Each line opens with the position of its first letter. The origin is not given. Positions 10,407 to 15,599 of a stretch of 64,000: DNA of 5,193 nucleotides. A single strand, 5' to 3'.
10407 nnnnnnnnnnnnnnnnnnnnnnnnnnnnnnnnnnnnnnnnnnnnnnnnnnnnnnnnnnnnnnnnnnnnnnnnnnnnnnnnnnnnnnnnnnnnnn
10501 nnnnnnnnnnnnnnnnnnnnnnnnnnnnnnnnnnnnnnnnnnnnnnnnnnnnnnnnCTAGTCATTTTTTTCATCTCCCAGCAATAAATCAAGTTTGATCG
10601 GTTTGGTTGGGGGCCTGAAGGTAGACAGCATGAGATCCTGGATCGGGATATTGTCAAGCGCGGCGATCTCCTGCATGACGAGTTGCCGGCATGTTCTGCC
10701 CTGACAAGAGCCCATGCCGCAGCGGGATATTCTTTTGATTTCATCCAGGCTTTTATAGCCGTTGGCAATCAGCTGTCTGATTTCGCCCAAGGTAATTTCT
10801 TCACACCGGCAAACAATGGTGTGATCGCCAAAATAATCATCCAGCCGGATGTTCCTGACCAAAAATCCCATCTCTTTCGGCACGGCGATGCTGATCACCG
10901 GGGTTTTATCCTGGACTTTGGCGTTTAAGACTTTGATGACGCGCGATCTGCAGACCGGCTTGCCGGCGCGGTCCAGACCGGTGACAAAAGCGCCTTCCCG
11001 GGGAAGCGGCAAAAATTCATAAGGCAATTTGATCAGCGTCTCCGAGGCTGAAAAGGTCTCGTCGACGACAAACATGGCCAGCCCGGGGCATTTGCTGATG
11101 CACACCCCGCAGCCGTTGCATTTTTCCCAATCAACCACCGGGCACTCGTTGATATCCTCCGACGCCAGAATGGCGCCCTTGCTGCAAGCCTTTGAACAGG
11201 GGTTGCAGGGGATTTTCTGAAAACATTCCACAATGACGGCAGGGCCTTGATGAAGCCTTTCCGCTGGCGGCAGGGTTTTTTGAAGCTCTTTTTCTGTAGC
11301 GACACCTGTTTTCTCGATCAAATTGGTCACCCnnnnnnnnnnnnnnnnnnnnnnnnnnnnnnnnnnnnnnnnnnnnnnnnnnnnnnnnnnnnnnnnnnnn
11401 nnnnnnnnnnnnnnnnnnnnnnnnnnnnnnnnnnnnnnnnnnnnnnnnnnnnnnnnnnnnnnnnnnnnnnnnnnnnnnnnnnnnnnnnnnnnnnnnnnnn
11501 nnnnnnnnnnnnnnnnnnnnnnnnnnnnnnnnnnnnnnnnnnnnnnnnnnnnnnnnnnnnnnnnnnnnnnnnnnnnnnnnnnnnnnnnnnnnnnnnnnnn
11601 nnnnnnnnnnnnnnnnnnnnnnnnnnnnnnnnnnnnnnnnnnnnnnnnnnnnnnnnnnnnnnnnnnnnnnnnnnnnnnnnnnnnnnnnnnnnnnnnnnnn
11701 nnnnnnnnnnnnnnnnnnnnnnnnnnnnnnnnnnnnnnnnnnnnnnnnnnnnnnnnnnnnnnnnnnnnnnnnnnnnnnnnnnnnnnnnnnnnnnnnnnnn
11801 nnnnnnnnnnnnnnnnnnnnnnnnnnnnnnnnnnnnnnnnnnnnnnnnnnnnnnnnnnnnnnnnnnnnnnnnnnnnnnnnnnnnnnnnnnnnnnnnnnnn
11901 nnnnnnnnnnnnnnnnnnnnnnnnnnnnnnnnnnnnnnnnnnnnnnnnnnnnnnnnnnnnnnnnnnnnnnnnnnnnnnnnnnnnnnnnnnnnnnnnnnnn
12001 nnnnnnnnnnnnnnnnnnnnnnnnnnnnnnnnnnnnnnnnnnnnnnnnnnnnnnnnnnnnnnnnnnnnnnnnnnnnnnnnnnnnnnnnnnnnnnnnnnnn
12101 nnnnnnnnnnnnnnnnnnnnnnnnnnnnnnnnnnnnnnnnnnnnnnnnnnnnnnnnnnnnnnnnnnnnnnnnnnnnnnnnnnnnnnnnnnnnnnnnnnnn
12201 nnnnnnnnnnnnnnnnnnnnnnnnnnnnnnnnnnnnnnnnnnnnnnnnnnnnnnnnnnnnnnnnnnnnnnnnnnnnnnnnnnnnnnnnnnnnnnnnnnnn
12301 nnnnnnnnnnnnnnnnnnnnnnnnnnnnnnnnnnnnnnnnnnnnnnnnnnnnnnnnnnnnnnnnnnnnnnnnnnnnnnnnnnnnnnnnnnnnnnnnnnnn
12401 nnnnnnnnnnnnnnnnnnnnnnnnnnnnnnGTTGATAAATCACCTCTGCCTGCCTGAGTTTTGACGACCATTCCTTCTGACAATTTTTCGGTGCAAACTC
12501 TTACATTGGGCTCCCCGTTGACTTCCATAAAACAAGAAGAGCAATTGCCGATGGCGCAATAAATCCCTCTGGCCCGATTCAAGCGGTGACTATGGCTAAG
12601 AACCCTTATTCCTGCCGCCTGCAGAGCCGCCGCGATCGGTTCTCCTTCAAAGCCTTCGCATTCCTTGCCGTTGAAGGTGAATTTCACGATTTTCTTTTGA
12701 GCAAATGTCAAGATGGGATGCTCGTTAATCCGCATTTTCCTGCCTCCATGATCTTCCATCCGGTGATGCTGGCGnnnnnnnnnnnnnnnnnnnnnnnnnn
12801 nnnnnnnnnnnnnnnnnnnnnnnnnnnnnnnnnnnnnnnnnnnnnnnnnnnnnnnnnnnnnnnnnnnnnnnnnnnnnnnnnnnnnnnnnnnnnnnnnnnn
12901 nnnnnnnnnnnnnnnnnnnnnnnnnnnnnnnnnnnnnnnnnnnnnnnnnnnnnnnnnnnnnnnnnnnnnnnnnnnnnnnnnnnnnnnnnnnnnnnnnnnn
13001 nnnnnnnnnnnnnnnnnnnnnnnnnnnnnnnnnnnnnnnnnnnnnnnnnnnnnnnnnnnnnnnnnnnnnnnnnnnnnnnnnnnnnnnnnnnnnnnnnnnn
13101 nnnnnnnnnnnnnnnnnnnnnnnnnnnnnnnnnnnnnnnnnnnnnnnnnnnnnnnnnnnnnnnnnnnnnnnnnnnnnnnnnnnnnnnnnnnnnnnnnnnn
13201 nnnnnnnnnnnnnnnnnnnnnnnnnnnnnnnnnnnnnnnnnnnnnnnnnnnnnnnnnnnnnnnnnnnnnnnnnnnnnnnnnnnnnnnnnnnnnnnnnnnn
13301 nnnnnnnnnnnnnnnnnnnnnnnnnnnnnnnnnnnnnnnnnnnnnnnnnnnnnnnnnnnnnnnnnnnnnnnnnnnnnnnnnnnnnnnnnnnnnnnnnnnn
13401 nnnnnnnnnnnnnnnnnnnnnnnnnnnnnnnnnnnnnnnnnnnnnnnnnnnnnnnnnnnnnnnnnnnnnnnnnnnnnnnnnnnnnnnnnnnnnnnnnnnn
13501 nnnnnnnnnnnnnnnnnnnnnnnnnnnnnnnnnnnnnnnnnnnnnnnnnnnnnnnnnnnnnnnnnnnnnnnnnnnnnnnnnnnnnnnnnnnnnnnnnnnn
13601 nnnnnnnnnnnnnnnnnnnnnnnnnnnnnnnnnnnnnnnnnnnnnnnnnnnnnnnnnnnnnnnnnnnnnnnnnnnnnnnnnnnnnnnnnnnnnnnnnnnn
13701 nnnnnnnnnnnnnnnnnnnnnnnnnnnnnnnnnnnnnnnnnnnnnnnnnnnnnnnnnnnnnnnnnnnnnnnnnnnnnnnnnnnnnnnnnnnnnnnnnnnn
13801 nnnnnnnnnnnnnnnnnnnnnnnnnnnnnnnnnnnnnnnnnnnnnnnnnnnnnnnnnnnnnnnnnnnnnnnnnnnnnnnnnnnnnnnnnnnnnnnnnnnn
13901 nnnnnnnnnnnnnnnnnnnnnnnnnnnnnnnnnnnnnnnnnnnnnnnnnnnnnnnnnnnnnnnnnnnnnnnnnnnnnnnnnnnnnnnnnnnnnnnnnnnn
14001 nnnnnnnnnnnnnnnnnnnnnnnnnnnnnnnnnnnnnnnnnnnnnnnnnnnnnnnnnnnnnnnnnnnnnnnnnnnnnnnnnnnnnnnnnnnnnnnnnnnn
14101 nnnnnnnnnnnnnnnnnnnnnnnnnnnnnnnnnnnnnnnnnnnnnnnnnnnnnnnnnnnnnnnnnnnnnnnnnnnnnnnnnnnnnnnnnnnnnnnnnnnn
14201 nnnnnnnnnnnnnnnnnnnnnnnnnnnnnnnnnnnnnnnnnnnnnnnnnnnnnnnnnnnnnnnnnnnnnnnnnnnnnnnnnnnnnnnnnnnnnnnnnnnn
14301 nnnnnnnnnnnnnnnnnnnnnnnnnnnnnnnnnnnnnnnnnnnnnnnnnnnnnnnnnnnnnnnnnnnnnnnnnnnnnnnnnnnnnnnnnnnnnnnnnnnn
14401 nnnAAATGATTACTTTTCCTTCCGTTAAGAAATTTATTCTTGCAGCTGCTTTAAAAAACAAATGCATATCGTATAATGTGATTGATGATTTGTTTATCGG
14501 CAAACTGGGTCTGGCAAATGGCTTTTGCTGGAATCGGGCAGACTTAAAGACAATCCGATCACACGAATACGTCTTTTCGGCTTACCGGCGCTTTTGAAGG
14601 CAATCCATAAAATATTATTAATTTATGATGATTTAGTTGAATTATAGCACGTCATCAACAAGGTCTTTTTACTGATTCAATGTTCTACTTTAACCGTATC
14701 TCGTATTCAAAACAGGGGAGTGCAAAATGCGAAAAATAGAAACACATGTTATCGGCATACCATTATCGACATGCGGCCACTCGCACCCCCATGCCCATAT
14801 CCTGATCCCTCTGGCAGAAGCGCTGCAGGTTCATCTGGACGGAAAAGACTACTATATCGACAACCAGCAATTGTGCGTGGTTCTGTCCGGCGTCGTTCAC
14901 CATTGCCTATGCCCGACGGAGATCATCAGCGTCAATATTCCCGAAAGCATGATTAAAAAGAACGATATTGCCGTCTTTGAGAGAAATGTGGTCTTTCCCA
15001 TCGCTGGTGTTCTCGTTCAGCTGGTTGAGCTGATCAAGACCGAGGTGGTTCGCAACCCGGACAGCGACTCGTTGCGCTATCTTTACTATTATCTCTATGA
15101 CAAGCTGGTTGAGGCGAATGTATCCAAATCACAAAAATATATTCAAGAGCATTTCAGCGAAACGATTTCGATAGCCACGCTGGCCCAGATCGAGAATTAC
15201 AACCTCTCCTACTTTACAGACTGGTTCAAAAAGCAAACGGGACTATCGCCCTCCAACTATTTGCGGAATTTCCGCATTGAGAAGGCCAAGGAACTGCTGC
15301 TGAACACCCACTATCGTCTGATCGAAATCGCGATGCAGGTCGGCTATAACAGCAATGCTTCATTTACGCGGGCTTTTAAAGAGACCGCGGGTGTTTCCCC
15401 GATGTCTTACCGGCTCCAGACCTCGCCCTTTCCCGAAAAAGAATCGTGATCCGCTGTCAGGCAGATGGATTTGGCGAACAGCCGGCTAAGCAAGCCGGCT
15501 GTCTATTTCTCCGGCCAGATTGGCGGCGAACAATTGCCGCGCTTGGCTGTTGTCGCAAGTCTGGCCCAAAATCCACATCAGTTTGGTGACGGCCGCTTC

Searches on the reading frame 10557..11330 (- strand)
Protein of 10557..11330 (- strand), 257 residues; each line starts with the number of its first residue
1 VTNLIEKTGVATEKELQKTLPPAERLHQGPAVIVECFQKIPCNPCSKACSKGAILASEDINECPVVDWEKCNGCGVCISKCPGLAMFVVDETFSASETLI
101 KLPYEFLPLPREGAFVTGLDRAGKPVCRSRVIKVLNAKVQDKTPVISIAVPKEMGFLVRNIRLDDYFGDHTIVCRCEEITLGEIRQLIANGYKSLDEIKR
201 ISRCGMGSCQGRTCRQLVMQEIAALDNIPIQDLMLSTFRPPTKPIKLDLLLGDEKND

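Call 97: search_protein_families(library=pfam, proteins=[window:10557-11330:-], max_evalue=0.00001)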
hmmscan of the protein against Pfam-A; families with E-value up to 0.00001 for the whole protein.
window:10557-11330:- (257 aa): 3 families
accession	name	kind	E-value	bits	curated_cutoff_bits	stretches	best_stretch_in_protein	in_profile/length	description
PF17806.6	SO_alpha_A3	-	8.6e-12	45.6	23.1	1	173-250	6-83/87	Sarcosine oxidase A3 domain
PF04324.20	Fer2_BFD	-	9.1e-11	42.4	26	1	172-220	1-46/50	BFD-like [2Fe-2S] binding domain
PF00037.32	Fer4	-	1.7e-06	28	21.1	1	64-85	1-22/24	4Fe-4S binding domain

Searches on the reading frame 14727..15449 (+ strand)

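Call 97: search_protein_families(library=pfam, proteins=[window:14727-15449:+], max_evalue=0.00001)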
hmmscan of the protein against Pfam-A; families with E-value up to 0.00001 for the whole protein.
window:14727-15449:+ (240 aa): 2 families
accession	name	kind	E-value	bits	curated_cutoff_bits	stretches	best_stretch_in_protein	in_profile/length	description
PF12833.13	HTH_18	-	6.1e-22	78.2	33.6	1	152-229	1-78/80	Helix-turn-helix domain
PF00165.29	HTH_AraC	-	6.2e-17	61.7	26.6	2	139-180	1-42/42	Bacterial regulatory helix-turn-helix proteins, AraC family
